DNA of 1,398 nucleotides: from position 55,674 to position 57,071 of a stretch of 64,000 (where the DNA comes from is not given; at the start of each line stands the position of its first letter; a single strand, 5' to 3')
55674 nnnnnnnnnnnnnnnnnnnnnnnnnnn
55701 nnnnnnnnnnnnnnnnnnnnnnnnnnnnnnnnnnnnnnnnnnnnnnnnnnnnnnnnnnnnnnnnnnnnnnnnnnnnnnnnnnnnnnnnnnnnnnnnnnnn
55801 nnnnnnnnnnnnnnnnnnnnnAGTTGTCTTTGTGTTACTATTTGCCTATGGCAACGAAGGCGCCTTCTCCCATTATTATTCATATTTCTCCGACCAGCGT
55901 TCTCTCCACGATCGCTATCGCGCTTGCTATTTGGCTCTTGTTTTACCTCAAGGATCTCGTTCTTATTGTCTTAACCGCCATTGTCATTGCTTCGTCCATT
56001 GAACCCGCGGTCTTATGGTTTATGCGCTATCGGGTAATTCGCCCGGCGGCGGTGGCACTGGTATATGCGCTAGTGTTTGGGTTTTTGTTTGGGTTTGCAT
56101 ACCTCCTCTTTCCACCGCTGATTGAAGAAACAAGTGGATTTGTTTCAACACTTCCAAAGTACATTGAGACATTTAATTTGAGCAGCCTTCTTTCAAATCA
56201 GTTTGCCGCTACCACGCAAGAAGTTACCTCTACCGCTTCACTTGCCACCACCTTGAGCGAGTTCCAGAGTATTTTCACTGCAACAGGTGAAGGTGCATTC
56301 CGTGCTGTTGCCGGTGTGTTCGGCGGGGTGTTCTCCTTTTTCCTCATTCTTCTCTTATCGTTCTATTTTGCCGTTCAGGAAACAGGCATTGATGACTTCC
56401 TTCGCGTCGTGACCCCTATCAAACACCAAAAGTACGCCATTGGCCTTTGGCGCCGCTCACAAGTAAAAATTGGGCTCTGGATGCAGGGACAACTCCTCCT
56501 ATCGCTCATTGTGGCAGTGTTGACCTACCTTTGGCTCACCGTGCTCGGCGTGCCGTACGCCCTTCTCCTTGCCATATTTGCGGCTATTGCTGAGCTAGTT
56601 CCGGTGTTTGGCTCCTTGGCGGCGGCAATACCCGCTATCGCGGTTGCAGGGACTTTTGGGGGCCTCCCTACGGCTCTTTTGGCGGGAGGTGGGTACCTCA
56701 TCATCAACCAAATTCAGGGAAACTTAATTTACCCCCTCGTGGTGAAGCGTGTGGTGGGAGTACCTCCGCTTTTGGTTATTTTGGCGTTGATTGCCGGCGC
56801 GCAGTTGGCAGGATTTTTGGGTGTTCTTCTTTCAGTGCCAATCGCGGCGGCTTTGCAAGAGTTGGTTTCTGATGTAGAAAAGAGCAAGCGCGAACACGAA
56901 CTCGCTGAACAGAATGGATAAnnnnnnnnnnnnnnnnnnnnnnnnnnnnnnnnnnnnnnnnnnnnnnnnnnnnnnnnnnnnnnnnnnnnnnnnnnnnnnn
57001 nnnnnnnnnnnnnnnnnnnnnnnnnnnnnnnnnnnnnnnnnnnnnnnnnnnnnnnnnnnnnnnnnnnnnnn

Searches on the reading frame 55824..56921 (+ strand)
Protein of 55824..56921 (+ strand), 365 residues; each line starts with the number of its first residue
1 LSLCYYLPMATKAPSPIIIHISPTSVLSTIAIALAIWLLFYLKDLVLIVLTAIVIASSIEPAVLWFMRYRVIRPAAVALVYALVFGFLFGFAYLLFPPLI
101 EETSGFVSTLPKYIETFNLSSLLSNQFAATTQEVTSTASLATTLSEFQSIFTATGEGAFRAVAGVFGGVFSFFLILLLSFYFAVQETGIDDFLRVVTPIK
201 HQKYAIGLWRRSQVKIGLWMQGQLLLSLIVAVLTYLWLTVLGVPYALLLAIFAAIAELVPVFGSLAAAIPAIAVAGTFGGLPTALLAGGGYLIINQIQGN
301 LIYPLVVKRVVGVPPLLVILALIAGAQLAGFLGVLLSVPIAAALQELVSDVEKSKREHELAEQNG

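Call 32: search_protein_families(library=pfam, proteins=[window:55824-56921:+], max_evalue=0.0001)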
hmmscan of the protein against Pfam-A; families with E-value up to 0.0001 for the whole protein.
window:55824-56921:+ (365 aa): 1 family
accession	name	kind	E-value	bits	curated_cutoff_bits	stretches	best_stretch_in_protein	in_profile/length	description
PF01594.21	AI-2E_transport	-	4.6e-58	197.4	34.3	1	27-349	5-324/327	AI-2E family transporter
